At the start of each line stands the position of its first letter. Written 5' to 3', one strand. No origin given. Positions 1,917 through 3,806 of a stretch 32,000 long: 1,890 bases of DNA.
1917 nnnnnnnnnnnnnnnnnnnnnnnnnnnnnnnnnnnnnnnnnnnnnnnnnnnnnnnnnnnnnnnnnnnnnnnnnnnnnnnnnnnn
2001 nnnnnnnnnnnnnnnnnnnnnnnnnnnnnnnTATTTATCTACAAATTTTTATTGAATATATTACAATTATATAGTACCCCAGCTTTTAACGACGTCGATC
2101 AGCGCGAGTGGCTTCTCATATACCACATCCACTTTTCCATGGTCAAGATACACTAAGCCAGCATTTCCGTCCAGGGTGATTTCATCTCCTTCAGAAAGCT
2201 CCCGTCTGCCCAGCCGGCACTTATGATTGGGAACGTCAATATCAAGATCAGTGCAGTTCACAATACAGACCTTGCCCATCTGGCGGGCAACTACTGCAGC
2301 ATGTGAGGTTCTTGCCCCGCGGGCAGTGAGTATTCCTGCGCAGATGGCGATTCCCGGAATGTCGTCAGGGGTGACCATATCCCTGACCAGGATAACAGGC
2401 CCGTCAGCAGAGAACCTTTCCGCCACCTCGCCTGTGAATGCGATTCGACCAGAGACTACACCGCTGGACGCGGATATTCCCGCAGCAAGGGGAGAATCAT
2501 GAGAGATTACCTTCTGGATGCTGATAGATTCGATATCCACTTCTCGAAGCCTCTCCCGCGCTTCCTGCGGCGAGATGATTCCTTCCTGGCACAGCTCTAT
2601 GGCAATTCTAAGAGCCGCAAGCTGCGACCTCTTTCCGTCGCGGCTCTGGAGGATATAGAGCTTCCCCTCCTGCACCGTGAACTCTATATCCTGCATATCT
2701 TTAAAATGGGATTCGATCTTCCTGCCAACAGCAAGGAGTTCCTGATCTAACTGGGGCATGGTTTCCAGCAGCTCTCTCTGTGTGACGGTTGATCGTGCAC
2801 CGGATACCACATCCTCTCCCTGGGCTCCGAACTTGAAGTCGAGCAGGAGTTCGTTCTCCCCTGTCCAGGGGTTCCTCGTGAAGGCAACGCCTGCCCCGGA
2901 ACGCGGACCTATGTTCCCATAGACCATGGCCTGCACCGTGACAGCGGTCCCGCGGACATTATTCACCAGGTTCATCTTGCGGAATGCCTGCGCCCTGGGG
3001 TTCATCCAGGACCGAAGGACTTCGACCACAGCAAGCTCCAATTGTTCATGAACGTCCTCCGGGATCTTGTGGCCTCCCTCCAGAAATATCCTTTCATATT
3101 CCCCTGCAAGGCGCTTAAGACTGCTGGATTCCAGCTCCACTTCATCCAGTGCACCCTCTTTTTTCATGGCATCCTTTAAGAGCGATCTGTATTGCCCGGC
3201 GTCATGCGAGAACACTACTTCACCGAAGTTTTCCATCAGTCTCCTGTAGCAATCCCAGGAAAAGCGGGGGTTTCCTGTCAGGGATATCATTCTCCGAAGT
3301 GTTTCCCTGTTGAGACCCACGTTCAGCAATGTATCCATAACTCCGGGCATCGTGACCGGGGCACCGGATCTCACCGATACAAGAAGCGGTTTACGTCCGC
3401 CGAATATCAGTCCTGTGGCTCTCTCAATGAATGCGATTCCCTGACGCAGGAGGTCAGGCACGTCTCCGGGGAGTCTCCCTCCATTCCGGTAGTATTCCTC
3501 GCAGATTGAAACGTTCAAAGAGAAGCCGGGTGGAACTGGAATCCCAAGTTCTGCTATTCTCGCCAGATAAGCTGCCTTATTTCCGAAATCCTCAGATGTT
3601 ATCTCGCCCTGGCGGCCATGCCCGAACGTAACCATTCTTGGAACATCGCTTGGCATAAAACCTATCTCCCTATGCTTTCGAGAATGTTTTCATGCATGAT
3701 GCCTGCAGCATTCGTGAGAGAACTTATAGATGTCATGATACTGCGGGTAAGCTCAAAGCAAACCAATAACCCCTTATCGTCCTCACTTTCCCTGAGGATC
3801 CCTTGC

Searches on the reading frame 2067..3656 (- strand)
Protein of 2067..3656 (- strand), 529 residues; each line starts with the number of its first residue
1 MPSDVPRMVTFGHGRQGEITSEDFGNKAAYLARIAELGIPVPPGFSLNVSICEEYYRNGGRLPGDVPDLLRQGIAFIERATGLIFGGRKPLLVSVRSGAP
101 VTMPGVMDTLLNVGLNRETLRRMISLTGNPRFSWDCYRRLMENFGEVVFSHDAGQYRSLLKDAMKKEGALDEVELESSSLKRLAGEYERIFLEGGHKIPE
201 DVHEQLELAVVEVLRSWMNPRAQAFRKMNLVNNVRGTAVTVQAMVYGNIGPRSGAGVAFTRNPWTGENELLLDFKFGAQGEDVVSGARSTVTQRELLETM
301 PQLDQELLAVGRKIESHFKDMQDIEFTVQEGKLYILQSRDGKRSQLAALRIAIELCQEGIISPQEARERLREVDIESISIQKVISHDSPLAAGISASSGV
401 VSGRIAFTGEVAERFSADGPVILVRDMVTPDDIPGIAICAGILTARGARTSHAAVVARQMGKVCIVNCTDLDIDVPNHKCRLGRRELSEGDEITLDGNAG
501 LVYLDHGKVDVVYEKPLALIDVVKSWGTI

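Call 5: search_protein_families(library=pfam, proteins=[window:2067-3656:-], max_evalue=0.001)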
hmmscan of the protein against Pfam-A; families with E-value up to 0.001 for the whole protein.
window:2067-3656:- (529 aa): 2 families
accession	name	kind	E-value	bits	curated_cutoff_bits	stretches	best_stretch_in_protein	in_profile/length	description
PF01326.24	PPDK_N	-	2.8e-40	139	27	2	66-289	77-216/328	Pyruvate phosphate dikinase, AMP/ATP-binding domain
PF00391.29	PEP-utilizers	-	1.3e-21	76.4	23.1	1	420-500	4-72/72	PEP-utilising enzyme, mobile domain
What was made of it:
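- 2067..3656 (-): Obligate partner gene: a truncated PPDK (529 aa) with an ATP-grasp PPDK_N domain and a mobile phosphohistidine domain. It has no PEP/pyruvate TIM-barrel domain. The catalytic His452 lies at 2301-2303 in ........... Pfam PF01326 and PF00391 only (call 5).
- On Pyruvate, phosphate dikinase (tested on the target + partner pair): The partner at 2067-3656 hits PF01326 with E 2.8e-40 (call 5).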

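Call 6: search_protein_families(library=ncbifam, proteins=[window:2067-3656:-], max_evalue=0.1)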
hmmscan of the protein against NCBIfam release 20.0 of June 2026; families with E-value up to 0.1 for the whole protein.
window:2067-3656:- (529 aa): 24 families
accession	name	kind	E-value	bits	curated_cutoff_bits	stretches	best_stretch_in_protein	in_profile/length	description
TIGR01828.1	pyru_phos_dikin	equivalog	1.1e-153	513.3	843.45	1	20-507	14-505/865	pyruvate, phosphate dikinase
NF004531.0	PRK05878.1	equivalog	7.6e-120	401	456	1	17-504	19-456/534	pyruvate, phosphate dikinase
NF005057.0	PRK06464.1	equivalog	5.9e-30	104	598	2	305-509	297-467/798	phosphoenolpyruvate synthase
TIGR01418.1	PEP_synth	equivalog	2e-25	89.3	739.75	2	305-509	291-463/784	pyruvate, water dikinase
NF004881.0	PRK06241.2-2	equivalog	1.4e-21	76.6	883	3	392-502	790-887/898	phosphoenolpyruvate synthase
NF052632.1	undecylprod_RedH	equivalog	4.5e-17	61.3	1350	4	386-502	770-875/880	undecylprodigiosin ligase RedH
NF004880.0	PRK06241.2-1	equivalog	1.6e-16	59.4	972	2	207-339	139-278/837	phosphoenolpyruvate synthase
NF004878.0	PRK06241.1-3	subfamily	1.6e-15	56.3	945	2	305-339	275-309/891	phosphoenolpyruvate synthase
NF004883.0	PRK06241.2-4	equivalog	2.8e-15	55.5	1063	3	384-501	805-909/928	phosphoenolpyruvate synthase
NF052631.1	prodigiosin_PigC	equivalog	7.6e-15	53.9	1300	2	387-505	775-882/883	prodigiosin ligase PigC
NF004877.0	PRK06241.1-2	subfamily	4.1e-14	51.8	866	2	306-339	277-310/869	phosphoenolpyruvate synthase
NF041857.1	RIF_Ptrans_rph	equivalog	2.5e-13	49.3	999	3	306-339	275-308/864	rifamycin-inactivating phosphotransferase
NF004879.0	PRK06241.1-4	equivalog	4.6e-12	44.9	976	2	306-339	277-310/868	phosphoenolpyruvate synthase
NF004882.0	PRK06241.2-3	equivalog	6.6e-12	44.3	850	2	391-501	718-815/827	phosphoenolpyruvate synthase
NF000283.1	RPH_KJ151292.1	equivalog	2.1e-10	39.5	1700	2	293-339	266-311/865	rifamycin-inactivating phosphotransferase Rph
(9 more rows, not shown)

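Call 41: search_solved_structures(query=window:2067-3656:-, max_evalue=1e-10, show_alignments=1)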
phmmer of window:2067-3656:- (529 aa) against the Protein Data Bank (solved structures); distinct sequences matched with E-value up to 1e-10: 17.
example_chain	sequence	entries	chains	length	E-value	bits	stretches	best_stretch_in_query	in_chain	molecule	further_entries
5jvn_A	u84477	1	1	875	3.1e-116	392.4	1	7-504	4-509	Pyruvate, phosphate dikinase, chloroplastic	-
1vbg_A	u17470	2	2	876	2.9e-114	385.9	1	7-504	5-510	pyruvate,orthophosphate dikinase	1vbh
5jvj_A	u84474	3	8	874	3e-114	385.8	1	7-504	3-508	Pyruvate, phosphate dikinase, chloroplastic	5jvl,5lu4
9pzl_A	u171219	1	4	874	4.4e-114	385.3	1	24-504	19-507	Pyruvate, phosphate dikinase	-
1kbl_A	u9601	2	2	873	4.4e-114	385.2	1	24-504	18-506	PYRUVATE PHOSPHATE DIKINASE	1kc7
1ggo_A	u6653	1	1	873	2.2e-113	383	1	24-504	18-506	PROTEIN (PYRUVATE, PHOSPHATE DIKINASE)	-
1jde_A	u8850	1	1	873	2.3e-113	382.9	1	25-504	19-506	PYRUVATE, PHOSPHATE DIKINASE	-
1dik_A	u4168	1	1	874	3e-113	382.5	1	24-504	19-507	PYRUVATE PHOSPHATE DIKINASE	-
2r82_A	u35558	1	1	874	1.1e-112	380.7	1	24-504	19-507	Pyruvate, phosphate dikinase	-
2dik_A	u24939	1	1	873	2.1e-112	379.8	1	24-504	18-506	PROTEIN (PYRUVATE PHOSPHATE DIKINASE)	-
2x0s_A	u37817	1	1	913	6.9e-107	361.5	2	19-290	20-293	PYRUVATE PHOSPHATE DIKINASE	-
2fm4_A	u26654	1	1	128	3.3e-21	78.9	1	390-504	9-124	Pyruvate, phosphate dikinase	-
8a8e_A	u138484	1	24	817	1.2e-18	70.4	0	389-504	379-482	Phosphoenolpyruvate synthase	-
9dae_A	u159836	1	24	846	9.1e-12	47.7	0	370-503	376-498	Phosphoenolpyruvate synthase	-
5fbs_A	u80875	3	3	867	5.8e-11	45.1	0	392-469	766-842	Phosphoenolpyruvate synthase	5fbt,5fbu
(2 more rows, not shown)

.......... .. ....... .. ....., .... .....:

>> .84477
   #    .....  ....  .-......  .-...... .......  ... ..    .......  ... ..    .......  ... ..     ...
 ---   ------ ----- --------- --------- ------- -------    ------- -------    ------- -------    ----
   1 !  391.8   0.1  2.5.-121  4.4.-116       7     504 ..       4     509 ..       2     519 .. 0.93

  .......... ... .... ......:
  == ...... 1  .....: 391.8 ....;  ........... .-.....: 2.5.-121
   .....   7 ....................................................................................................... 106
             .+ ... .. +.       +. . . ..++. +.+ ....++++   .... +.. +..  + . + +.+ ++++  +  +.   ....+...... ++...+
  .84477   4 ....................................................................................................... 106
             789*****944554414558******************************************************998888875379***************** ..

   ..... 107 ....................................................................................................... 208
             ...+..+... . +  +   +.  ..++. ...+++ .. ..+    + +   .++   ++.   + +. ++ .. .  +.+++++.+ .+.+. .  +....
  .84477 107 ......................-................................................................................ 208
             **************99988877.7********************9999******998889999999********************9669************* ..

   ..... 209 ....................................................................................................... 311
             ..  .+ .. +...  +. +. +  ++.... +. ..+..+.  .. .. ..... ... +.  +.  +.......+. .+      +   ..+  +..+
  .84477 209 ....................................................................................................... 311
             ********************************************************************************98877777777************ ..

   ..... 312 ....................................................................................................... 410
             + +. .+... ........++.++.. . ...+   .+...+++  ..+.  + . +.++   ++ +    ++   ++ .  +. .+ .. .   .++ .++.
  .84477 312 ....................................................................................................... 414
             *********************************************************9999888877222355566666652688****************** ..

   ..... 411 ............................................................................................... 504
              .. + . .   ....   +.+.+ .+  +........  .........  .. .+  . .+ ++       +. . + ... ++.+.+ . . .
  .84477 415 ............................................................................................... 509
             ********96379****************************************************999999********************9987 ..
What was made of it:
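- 2067..3656 (-): It aligns to residues 4-509 of 875-aa PPDKs, E 3e-116 (call 41).
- On Pyruvate, phosphate dikinase (tested on the target + partner pair): It aligns to PPDK residues 4-509 (call 41).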

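Call 83: find_homologous_proteins(query=window:2067-3656:-, max_evalue=1e-20)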
Query window:2067-3656:- (529 aa): 8000 proteins with E <= 1e-20 among 8000 candidates; the best 120 are listed.
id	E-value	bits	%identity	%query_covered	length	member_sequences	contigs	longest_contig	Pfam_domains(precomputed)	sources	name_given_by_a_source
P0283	0.0e+0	1073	91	99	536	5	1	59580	PF00391.30,PF01326.25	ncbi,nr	ncbi:Phosphoenolpyruvate synthase [uncultured archaeon]|nr:Phosphoenolpyruvate synthase [uncultured 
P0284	0.0e+0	1070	90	100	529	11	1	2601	PF00391.30,PF01326.25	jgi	jgi:pyruvate,orthophosphate dikinase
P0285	0.0e+0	1067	90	99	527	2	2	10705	PF00391.30,PF01326.25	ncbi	-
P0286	0.0e+0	1061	89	100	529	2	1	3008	PF00391.30,PF01326.25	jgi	jgi:pyruvate,orthophosphate dikinase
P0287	0.0e+0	1048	88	100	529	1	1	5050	PF00391.30,PF01326.25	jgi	-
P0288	0.0e+0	1046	89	99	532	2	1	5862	PF00391.30,PF01326.25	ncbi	-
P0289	0.0e+0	1033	88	100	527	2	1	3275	PF00391.30,PF01326.25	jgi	jgi:pyruvate,orthophosphate dikinase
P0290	0.0e+0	1031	88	100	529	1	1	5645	PF00391.30,PF01326.25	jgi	jgi:pyruvate,orthophosphate dikinase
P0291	0.0e+0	1021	85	100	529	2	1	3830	PF00391.30,PF01326.25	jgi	jgi:pyruvate,orthophosphate dikinase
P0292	2.3e-282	955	81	100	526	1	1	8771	PF00391.30,PF01326.25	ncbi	-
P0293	7.9e-271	917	78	100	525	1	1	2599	PF00391.30,PF01326.25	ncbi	-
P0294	7.5e-270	914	79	100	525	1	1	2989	PF00391.30,PF01326.25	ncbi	-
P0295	1.4e-267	907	77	100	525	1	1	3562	PF00391.30,PF01326.25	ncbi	-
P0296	4.2e-209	714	61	99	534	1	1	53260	PF00391.30,PF01326.25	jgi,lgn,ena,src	-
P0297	4.8e-209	713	63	98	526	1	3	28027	PF00391.30,PF01326.25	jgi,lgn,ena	-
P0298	5.5e-209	713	60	98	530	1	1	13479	PF00391.30,PF01326.25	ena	-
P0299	2.9e-208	711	60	98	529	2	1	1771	PF00391.30,PF01326.25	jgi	jgi:pyruvate,orthophosphate dikinase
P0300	3.8e-208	711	62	99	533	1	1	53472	PF00391.30,PF01326.25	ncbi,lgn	-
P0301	4.0e-208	710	61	98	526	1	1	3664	PF00391.30,PF01326.25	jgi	jgi:pyruvate,orthophosphate dikinase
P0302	3.1e-207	707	62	98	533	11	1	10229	PF00391.30,PF01326.25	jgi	jgi:pyruvate,orthophosphate dikinase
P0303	6.1e-207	707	60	98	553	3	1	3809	PF00391.30,PF01326.25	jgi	jgi:pyruvate,orthophosphate dikinase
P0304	1.5e-206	705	60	99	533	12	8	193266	PF00391.30,PF01326.25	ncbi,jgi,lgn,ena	-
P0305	1.6e-206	705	61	99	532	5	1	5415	PF00391.30,PF01326.25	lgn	-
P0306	3.8e-206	704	61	99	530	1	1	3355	PF00391.30,PF01326.25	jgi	jgi:pyruvate,orthophosphate dikinase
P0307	1.6e-205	702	61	98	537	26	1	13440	PF00391.30,PF01326.25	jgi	jgi:pyruvate,orthophosphate dikinase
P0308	3.2e-205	701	61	98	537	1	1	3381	PF00391.30,PF01326.25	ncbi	-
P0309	1.8e-204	698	60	99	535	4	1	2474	PF00391.30,PF01326.25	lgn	-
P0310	3.1e-204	698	60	98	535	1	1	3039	PF00391.30,PF01326.25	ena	-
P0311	6.7e-204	697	60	99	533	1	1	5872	PF00391.30,PF01326.25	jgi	jgi:pyruvate, orthophosphate dikinase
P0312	1.8e-203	695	59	97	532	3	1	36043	PF00391.30,PF01326.25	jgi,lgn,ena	-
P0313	1.9e-203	695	60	98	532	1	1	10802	PF00391.30,PF01326.25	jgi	jgi:pyruvate, orthophosphate dikinase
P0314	2.3e-203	695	59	100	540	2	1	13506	PF00391.30,PF01326.25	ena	-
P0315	1.1e-202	692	58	98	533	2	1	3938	PF00391.30,PF01326.25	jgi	jgi:pyruvate, orthophosphate dikinase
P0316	1.6e-202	692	59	99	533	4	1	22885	PF00391.30,PF01326.25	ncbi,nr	ncbi:MAG TPA: PEP/pyruvate-binding domain-containing protein [Methanoregulaceae archaeon]|nr:PEP/pyr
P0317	3.8e-202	691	59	98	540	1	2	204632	PF00391.30,PF01326.25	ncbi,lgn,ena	-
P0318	6.2e-202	690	60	99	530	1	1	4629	PF00391.30,PF01326.25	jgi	-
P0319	8.2e-202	690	61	98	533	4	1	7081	PF00391.30,PF01326.25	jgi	jgi:pyruvate,orthophosphate dikinase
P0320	8.3e-202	690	61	98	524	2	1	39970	PF00391.30,PF01326.25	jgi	jgi:pyruvate,orthophosphate dikinase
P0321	8.3e-202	690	59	98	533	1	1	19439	PF00391.30,PF01326.25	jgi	jgi:pyruvate,orthophosphate dikinase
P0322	1.0e-201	689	59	100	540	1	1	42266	PF00391.30,PF01326.25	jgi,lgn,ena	-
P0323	1.2e-201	689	59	99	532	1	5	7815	PF00391.30,PF01326.25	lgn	-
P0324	3.7e-201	687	58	100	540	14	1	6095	PF00391.30,PF01326.25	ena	-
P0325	3.9e-201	687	60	98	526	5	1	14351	PF00391.30,PF01326.25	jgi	jgi:pyruvate,orthophosphate dikinase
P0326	7.9e-201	686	60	98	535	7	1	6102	PF00391.30,PF01326.25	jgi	-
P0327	1.6e-200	685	59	99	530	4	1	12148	PF00391.30,PF01326.25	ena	-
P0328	1.9e-200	685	59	100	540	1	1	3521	PF00391.30,PF01326.25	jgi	jgi:pyruvate,orthophosphate dikinase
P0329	2.1e-200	685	59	99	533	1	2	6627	PF00391.30,PF01326.25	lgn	-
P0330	3.0e-200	684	60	98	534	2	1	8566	PF00391.30,PF01326.25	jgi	jgi:pyruvate,orthophosphate dikinase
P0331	7.8e-200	683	58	98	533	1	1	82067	PF00391.30,PF01326.25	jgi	jgi:pyruvate, orthophosphate dikinase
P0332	2.2e-199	682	60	98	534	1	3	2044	PF00391.30,PF01326.25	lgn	-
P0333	2.5e-199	681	58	99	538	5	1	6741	PF00391.30,PF01326.25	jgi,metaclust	metaclust:\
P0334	2.7e-199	681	58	99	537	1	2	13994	PF00391.30,PF01326.25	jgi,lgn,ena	-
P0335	3.3e-199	681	58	100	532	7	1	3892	PF00391.30,PF01326.25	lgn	-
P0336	5.8e-199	680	60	98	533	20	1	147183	PF00391.30,PF01326.25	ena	-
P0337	8.6e-199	680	59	99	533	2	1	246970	PF00391.30,PF01326.25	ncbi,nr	ncbi:PEP/pyruvate-binding domain-containing protein [Methanoculleus frigidifontis]|nr:PEP/pyruvate-b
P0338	1.7e-198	679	59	99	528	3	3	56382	PF00391.30,PF01326.25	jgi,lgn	jgi:pyruvate,orthophosphate dikinase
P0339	3.2e-198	678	59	98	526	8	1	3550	PF00391.30,PF01326.25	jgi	jgi:pyruvate,orthophosphate dikinase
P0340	1.6e-197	675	60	99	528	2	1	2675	PF00391.30,PF01326.25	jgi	-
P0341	2.7e-197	675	59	99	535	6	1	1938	PF00391.30,PF01326.25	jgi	jgi:pyruvate,orthophosphate dikinase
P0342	2.9e-197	675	58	98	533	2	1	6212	PF00391.30,PF01326.25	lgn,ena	-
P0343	8.5e-197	673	60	100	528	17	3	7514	PF00391.30,PF01326.25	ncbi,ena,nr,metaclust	ncbi:MAG: hypothetical protein LUQ61_07915 [Methanoregulaceae archaeon]|nr:hypothetical protein [Met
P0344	1.0e-196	673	60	98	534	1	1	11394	PF00391.30,PF01326.25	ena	-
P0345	2.6e-196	671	58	98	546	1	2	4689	PF00391.30,PF01326.25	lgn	-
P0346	4.4e-196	671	57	98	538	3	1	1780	PF00391.30,PF01326.25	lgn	-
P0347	4.4e-196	671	59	98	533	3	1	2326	PF00391.30,PF01326.25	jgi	jgi:pyruvate, orthophosphate dikinase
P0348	4.8e-196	671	59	98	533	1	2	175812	PF00391.30,PF01326.25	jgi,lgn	jgi:pyruvate,orthophosphate dikinase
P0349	5.1e-196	671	60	98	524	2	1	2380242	PF00391.30,PF01326.25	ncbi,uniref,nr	ncbi:pyruvate,orthophosphate dikinase [Methanolinea mesophila]|uniref:PEP/pyruvate-binding domain-co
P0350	6.5e-196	670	59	99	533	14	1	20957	PF00391.30,PF01326.25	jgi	jgi:pyruvate,orthophosphate dikinase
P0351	6.5e-196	670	59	99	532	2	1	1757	PF00391.30,PF01326.25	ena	-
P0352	2.8e-195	668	58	98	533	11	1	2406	PF00391.30,PF01326.25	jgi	-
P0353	3.1e-195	668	59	99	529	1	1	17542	PF00391.30,PF01326.25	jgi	jgi:pyruvate,orthophosphate dikinase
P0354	3.2e-195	668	58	98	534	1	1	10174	PF00391.30,PF01326.25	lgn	-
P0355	4.1e-195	668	58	99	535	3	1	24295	PF00391.30,PF01326.25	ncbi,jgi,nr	ncbi:MAG TPA: pyruvate, phosphate dikinase [Methanoculleus sp.]|nr:pyruvate, phosphate dikinase [Met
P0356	4.9e-195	667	59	99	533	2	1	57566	PF00391.30,PF01326.25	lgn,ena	-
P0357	5.3e-195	667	59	98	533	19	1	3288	PF00391.30,PF01326.25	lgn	-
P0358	5.7e-195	667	58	98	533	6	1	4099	PF00391.30,PF01326.25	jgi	jgi:pyruvate, orthophosphate dikinase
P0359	5.8e-195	667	58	98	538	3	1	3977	PF00391.30,PF01326.25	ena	-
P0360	6.8e-195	667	59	99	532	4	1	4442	PF00391.30,PF01326.25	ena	-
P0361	7.6e-195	667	58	99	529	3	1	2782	PF00391.30,PF01326.25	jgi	-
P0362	8.9e-195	666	58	98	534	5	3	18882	PF00391.30,PF01326.25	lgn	-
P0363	1.3e-194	666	58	98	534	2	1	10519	PF00391.30,PF01326.25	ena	-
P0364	1.3e-194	666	58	100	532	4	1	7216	PF00391.30,PF01326.25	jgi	jgi:pyruvate, orthophosphate dikinase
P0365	2.0e-194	665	58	98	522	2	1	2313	PF00391.30,PF01326.25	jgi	jgi:pyruvate,orthophosphate dikinase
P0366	4.2e-194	664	58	99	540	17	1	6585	PF00391.30,PF01326.25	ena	-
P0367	1.2e-193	663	58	98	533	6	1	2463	PF00391.30,PF01326.25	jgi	jgi:pyruvate,orthophosphate dikinase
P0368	1.3e-193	663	58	98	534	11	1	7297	PF00391.30,PF01326.25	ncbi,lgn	-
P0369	2.5e-193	662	59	98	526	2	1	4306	PF00391.30,PF01326.25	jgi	-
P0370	3.3e-193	661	58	98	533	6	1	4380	PF00391.30,PF01326.25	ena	-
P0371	4.2e-193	661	58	98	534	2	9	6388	PF00391.30,PF01326.25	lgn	-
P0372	9.5e-193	660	57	99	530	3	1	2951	PF00391.30,PF01326.25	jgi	jgi:pyruvate,orthophosphate dikinase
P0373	2.3e-192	658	58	98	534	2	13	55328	PF00391.30,PF01326.25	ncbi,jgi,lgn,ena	-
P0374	2.7e-192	658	57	98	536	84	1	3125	PF00391.30,PF01326.25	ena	-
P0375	3.5e-192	658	57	99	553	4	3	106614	PF00391.30,PF01326.25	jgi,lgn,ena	-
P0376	4.1e-192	658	58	99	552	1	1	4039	PF00391.30,PF01326.25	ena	-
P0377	4.7e-192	657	57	98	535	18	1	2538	PF00391.30,PF01326.25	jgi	-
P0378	5.9e-192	657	57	99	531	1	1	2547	PF00391.30,PF01326.25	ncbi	-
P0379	8.2e-192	657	59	98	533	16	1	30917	PF00391.30,PF01326.25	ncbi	-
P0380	8.7e-192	657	58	98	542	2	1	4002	PF00391.30,PF01326.25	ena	-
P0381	9.0e-192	656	58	99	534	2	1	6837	PF00391.30,PF01326.25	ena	-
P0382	1.2e-191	656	58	98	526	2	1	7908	PF00391.30,PF01326.25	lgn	-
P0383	1.2e-191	656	57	98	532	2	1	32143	PF00391.30,PF01326.25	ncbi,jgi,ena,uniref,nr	ncbi:MAG TPA: PEP/pyruvate-binding domain-containing protein [Methanocella sp.]|uniref:PEP/pyruvate-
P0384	1.7e-191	656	59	98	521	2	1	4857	PF00391.30,PF01326.25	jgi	jgi:pyruvate,orthophosphate dikinase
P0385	2.8e-191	655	60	93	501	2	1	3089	PF00391.30,PF01326.25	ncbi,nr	ncbi:MAG: hypothetical protein LUQ12_04415, partial [Methanoregulaceae archaeon]|nr:hypothetical pro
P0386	2.9e-191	655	56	100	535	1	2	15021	PF00391.30,PF01326.25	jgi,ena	jgi:pyruvate,orthophosphate dikinase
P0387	3.2e-191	655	57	98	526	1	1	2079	PF00391.30,PF01326.25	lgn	-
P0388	3.3e-191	655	56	99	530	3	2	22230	PF00391.30,PF01326.25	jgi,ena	jgi:pyruvate,orthophosphate dikinase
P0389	4.2e-191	654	57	100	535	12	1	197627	PF00391.30,PF01326.25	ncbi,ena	-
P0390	4.6e-191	654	59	99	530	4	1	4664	PF00391.30,PF01326.25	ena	-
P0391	5.0e-191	654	57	99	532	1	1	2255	PF00391.30,PF01326.25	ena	-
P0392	8.1e-191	653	57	98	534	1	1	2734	PF00391.30,PF01326.25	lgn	-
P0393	2.3e-190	652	57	100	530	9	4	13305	PF00391.30,PF01326.25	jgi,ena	jgi:pyruvate,orthophosphate dikinase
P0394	3.3e-190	651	57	98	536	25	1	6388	PF00391.30,PF01326.25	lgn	-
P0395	3.4e-190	651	57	98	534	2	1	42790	PF00391.30,PF01326.25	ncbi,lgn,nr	ncbi:MAG: PEP-utilizing enzyme [Methanolinea sp.]|nr:PEP-utilizing enzyme [Methanolinea sp.]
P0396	3.7e-190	651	56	99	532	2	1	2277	PF00391.30,PF01326.25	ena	-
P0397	8.5e-190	650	58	98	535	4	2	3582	PF00391.30,PF01326.25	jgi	jgi:pyruvate,orthophosphate dikinase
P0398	2.3e-189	649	58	98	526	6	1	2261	PF00391.30,PF01326.25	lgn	-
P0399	3.3e-189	648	58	98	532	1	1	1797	PF00391.30,PF01326.25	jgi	-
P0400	5.9e-189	647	55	99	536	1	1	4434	PF00391.30,PF01326.25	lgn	-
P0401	1.2e-188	646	57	99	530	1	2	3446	PF00391.30,PF01326.25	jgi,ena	jgi:pyruvate,orthophosphate dikinase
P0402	1.7e-188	646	57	99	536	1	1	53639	PF00391.30,PF01326.25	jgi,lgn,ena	-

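Call 84: find_encoding_contigs(protein=P0383, flank=6000, max_places=1)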
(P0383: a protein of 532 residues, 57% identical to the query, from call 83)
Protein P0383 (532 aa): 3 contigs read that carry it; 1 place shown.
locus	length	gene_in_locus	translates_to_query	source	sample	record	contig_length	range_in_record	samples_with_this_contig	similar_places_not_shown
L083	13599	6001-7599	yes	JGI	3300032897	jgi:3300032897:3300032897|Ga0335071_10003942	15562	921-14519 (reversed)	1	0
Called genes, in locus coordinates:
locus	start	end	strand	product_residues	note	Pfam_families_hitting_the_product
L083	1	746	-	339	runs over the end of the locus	PF03692:CxxCxxCC (weak)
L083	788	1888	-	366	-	PF04406:TP6A_N, PF21180:TOP6A-Spo11_Toprim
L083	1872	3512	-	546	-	PF02518:HATPase_c, PF13589:HATPase_c_3, PF09239:Topo-VIb_trans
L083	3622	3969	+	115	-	PF04430:DUF498 (weak)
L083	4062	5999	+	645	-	-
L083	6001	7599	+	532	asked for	PF01326:PPDK_N, PF00391:PEP-utilizers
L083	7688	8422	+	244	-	PF08022:FAD_binding_8, PF00970:FAD_binding_6, PF08030:NAD_binding_6 (faint), PF00175:NAD_binding_1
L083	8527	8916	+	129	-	PF12675:DUF3795 (weak)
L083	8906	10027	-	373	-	PF04055:Radical_SAM, PF13353:Fer4_12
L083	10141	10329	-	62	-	-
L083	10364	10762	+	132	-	-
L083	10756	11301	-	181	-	-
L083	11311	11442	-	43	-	-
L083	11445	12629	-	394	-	PF01134:GIDA (weak), PF01494:FAD_binding_3, PF01946:Thi4 (weak), PF03486:HI0933_like, PF05834:Lycopene_cycl, PF07992:Pyr_redox_2 (weak), PF12831:FAD_oxidored, PF13450:NAD_binding_8 (weak), +3 more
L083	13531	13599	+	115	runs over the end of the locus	PF01981:PTH2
